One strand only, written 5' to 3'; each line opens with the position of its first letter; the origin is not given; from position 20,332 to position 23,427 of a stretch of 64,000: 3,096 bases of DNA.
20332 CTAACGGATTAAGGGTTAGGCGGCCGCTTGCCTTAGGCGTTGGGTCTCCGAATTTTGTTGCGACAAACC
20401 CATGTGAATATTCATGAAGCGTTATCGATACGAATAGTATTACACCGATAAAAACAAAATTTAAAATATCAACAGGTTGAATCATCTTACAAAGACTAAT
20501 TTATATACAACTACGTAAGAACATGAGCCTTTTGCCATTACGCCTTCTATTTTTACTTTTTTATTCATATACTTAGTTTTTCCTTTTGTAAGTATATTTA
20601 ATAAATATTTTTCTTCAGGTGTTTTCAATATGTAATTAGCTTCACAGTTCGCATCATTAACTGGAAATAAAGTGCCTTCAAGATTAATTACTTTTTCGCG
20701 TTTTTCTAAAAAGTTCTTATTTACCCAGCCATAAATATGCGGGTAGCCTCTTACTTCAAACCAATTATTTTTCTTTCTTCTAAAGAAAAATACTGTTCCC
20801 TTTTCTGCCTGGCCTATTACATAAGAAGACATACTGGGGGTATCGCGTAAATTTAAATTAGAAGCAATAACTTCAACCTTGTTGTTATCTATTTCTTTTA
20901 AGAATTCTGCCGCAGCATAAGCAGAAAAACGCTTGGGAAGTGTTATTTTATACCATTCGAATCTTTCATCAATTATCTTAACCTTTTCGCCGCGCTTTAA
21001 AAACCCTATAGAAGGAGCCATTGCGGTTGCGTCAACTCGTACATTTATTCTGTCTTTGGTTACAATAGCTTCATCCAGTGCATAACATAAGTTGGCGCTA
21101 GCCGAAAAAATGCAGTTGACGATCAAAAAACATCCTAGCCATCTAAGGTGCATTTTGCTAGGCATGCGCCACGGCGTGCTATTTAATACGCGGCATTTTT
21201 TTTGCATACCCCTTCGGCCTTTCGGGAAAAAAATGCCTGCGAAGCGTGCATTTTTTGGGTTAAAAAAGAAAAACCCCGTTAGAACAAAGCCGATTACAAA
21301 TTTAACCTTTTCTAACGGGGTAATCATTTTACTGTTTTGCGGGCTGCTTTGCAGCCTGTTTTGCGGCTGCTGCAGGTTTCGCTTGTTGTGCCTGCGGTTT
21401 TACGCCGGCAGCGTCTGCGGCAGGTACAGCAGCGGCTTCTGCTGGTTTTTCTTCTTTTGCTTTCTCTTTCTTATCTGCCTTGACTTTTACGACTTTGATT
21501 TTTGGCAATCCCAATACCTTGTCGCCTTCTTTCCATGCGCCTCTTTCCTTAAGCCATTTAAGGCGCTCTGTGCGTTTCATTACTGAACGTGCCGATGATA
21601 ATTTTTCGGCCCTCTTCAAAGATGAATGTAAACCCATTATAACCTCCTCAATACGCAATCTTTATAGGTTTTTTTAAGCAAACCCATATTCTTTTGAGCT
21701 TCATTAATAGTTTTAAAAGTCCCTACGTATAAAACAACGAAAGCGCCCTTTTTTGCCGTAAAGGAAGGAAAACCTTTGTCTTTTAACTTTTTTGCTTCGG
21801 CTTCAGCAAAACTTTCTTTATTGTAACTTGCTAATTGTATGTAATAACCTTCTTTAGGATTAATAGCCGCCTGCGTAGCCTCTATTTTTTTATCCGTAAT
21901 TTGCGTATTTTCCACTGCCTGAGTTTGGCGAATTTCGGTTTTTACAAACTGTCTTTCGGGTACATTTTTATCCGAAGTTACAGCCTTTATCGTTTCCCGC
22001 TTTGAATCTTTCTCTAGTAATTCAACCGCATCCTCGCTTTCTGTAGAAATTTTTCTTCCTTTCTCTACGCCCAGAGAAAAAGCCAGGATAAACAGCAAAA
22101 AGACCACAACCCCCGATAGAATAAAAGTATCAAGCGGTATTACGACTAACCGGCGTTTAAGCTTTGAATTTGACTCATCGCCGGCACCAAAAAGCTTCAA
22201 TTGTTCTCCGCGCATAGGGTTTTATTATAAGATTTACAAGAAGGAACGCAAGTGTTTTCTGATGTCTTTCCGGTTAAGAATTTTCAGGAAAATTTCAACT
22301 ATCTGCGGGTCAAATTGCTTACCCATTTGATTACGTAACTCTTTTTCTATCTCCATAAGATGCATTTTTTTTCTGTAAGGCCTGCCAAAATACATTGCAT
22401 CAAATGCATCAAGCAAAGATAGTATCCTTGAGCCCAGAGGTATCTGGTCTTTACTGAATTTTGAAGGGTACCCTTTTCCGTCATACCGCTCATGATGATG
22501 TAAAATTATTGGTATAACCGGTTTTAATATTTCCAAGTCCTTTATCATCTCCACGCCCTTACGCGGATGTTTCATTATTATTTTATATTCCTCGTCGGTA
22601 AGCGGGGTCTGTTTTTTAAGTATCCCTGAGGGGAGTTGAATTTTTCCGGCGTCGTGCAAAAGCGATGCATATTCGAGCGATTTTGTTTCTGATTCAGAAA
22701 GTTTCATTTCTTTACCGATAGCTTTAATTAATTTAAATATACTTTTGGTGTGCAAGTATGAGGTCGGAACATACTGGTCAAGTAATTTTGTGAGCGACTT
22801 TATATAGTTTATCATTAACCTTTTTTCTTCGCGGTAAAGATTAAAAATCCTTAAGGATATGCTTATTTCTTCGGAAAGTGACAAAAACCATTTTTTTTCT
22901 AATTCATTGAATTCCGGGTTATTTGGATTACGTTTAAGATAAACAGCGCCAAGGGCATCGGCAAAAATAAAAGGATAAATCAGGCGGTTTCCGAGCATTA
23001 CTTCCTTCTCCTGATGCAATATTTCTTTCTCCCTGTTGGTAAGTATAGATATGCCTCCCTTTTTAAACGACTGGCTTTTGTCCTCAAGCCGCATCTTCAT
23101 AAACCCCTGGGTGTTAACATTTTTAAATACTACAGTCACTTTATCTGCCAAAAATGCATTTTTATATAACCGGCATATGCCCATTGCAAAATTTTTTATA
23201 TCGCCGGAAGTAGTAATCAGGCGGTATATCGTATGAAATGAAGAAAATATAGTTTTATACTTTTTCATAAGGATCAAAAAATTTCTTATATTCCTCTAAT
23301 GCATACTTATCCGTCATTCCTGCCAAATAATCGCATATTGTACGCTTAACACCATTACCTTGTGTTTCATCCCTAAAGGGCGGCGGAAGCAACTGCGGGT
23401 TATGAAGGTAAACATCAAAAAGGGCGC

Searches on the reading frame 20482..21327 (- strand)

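Call 3: search_protein_families(library=pfam, proteins=[window:20482-21327:-], max_evalue=0.01)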
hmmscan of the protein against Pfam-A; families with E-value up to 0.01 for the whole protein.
window:20482-21327:- (281 aa): 2 families
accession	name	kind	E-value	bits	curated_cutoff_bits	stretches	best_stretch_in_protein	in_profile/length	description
PF08239.17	SH3_3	-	2.1e-18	66.6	27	2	156-207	1-53/54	Bacterial SH3 domain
PF06347.19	SH3_4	-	7.5e-10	38.9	24.1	1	157-205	4-52/56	Bacterial SH3 domain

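Call 4: search_protein_families(library=ncbifam, proteins=[window:20482-21327:-], max_evalue=0.01)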
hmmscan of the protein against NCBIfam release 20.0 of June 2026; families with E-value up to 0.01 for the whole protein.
window:20482-21327:- (281 aa): 7 families
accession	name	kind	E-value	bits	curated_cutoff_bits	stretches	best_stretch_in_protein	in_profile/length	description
NF040676.1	wall_bind_EntB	exception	3.3e-09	35.8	780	1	72-207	11-141/490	cell wall-binding protein EntB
NF040670.1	wall_bind_EntA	exception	4.7e-09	36.1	560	1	73-222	17-156/291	cell wall-binding protein EntA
NF040675.1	wall_bind_EntD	exception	1.3e-08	34.5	590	1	82-215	21-149/310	cell wall-binding protein EntD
NF040678.1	EntFM_CwpFM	equivalog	1.1e-07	31.3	720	1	88-219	63-201/430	enterotoxin EntFM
NF040677.1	wall_bind_EntC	exception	3.3e-07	29.5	770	1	82-190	21-126/422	cell wall-binding protein EntC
TIGR03900.1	prc_long_Delta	hypoth_equivalog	0.00011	20.3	660.95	0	87-149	793-855/973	MXAN_5808 family serine peptidase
TIGR04211.1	SH3_and_anchor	equivalog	0.00073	19.2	65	0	159-211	9-62/198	TIGR04211 family SH3 domain-containing protein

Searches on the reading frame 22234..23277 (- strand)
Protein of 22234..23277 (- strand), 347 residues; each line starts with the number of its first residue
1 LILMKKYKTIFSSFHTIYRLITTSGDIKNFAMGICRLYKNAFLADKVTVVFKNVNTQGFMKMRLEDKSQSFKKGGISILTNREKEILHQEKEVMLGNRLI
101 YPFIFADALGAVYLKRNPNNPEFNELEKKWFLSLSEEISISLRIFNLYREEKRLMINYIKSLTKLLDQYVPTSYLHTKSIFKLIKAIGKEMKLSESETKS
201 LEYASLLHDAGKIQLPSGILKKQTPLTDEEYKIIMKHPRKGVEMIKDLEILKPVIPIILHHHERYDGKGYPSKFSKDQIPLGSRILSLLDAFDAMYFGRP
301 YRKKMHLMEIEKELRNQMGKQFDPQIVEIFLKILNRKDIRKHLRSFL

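Call 3: search_protein_families(library=pfam, proteins=[window:22234-23277:-], max_evalue=0.01)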
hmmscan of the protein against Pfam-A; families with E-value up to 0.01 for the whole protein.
window:22234-23277:- (347 aa): 2 families
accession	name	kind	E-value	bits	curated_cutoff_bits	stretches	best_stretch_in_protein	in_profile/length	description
PF13487.12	HD_5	-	3.4e-40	138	27.2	1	162-326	3-170/170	HD domain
PF01966.28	HD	-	7.4e-17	62.1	22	1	176-295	4-116/116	HD domain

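Call 4: search_protein_families(library=ncbifam, proteins=[window:22234-23277:-], max_evalue=0.01)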
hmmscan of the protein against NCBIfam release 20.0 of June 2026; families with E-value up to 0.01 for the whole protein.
window:22234-23277:- (347 aa): 2 families
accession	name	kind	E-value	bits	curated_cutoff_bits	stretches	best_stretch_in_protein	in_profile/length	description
NF053512.1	nitric_RR_NosR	exception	1.5e-41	142.9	400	1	135-339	153-359/422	response regulator c-di-GMP phosphodiesterase, NosR family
TIGR00277.1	HDIG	domain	6.5e-06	25.9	27.6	1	172-263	4-83/84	HDIG domain-containing metalloprotein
